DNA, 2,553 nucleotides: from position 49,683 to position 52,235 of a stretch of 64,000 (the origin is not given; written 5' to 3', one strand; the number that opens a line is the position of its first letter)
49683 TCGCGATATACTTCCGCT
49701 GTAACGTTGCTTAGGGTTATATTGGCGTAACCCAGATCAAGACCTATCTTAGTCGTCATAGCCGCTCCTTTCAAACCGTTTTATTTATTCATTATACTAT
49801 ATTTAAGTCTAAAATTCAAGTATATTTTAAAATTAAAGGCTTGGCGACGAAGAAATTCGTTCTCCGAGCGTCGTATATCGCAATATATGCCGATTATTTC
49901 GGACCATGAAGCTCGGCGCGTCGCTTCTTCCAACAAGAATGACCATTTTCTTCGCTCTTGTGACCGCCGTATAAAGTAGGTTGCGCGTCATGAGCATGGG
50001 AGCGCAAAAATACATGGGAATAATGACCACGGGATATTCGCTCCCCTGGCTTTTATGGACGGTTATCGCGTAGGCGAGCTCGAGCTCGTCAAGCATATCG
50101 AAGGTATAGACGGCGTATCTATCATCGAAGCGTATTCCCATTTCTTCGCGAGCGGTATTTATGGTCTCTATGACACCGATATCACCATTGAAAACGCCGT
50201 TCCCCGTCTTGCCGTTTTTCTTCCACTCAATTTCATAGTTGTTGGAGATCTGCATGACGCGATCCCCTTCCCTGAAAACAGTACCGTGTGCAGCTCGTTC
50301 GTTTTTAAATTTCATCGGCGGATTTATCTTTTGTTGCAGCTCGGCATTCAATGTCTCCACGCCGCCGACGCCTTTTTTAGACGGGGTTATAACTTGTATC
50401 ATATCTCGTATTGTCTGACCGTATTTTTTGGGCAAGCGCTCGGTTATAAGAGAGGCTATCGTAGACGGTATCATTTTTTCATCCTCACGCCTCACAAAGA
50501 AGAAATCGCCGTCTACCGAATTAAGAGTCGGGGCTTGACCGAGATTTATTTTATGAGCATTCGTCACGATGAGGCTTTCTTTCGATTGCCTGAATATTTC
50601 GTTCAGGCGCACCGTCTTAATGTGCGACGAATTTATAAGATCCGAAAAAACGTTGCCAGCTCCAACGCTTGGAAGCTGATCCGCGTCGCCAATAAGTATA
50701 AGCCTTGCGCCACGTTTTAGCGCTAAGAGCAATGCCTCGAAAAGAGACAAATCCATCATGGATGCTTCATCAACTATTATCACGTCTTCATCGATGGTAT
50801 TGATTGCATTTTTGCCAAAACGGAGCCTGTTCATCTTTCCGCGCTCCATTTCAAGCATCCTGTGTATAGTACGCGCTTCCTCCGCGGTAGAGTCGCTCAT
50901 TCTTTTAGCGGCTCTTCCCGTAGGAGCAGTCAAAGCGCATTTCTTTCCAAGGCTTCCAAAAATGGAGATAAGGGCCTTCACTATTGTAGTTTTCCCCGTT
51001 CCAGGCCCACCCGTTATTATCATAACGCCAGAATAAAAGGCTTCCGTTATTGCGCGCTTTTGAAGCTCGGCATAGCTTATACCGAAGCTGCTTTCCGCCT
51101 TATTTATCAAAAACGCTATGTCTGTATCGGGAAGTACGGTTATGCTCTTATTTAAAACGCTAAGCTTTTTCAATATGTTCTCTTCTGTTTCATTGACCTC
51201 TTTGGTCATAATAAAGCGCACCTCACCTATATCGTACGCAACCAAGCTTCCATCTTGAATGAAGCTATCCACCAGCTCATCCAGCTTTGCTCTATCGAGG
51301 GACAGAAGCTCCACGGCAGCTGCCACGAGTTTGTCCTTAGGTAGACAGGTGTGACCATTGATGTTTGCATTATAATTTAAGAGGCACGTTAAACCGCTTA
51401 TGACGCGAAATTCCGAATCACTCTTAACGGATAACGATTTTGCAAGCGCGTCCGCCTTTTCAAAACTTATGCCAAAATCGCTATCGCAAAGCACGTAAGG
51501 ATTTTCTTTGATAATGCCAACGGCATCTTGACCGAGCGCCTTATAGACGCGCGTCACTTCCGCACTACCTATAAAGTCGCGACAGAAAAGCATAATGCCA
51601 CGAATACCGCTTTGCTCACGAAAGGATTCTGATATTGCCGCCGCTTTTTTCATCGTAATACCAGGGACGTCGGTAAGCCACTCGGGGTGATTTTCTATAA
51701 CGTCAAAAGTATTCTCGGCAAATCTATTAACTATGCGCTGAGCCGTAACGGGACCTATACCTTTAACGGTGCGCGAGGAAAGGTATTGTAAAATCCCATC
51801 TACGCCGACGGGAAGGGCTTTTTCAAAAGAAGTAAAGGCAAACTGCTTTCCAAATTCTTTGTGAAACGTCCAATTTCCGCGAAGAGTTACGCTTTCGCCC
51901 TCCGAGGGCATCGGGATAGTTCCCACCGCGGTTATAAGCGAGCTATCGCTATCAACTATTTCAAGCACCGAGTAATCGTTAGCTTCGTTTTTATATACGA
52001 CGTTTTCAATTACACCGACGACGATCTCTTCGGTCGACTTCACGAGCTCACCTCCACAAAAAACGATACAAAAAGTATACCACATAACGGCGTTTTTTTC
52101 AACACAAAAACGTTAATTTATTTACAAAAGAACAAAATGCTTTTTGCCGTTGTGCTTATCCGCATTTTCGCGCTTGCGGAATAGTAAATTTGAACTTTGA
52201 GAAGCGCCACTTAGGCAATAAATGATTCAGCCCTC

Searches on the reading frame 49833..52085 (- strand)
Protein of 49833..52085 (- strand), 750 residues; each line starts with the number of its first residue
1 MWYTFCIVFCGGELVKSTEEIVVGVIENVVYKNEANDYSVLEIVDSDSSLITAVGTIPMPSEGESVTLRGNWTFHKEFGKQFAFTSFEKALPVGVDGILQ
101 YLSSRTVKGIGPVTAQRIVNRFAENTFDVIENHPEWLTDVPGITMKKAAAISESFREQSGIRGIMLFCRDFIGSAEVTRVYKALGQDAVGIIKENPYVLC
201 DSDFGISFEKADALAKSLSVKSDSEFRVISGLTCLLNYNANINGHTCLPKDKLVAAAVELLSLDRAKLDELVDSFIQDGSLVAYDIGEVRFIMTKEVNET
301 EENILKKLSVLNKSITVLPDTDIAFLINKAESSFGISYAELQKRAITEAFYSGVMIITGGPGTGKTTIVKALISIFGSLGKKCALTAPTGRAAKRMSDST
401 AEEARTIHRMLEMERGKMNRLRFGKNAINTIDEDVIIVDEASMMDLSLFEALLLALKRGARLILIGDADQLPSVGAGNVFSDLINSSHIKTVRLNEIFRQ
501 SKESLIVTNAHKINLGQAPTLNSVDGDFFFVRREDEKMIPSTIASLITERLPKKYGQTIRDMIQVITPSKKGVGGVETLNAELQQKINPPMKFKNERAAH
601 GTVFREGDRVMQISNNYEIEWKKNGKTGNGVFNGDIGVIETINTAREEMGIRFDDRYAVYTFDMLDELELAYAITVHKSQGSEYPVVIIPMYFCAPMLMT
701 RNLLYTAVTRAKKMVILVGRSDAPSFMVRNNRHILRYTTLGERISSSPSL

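Call 83: search_protein_families(library=padloc, proteins=[window:49833-52085:-], max_evalue=1e-10)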
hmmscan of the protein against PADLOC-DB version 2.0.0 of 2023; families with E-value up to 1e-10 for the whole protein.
window:49833-52085:- (750 aa): 10 families
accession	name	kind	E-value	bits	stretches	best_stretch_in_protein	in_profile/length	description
PDLC01734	typeIV_RecD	-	1.6e-79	266.1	1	160-745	142-741/763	RecD_0_IVD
PDLC05065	PDC-S68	-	3.5e-61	205.3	2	219-491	474-762/1221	-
PDLC05066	PDC-S68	-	2.2e-60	202.8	2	276-502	505-753/1202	-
PDLC05064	PDC-S68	-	7.5e-56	187.5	2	315-509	662-865/1273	-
PDLC01148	RecD_like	-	9.2e-54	180.9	1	189-723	168-684/719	RecD/Tra ATPase fused to N-terminal HHH domain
PDLC04475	PDC-M16A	-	1e-33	114.8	1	353-654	32-343/721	-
PDLC04476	PDC-M16A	-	1.5e-29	100.9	1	354-444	27-128/691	-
PDLC04472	PDC-M16A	-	9.1e-28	95.1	1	354-444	242-344/930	-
PDLC05035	PDC-S53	-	5.3e-25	85.7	1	291-506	451-651/900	-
PDLC04474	PDC-M16A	-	1.4e-19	68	1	341-657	219-549/917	-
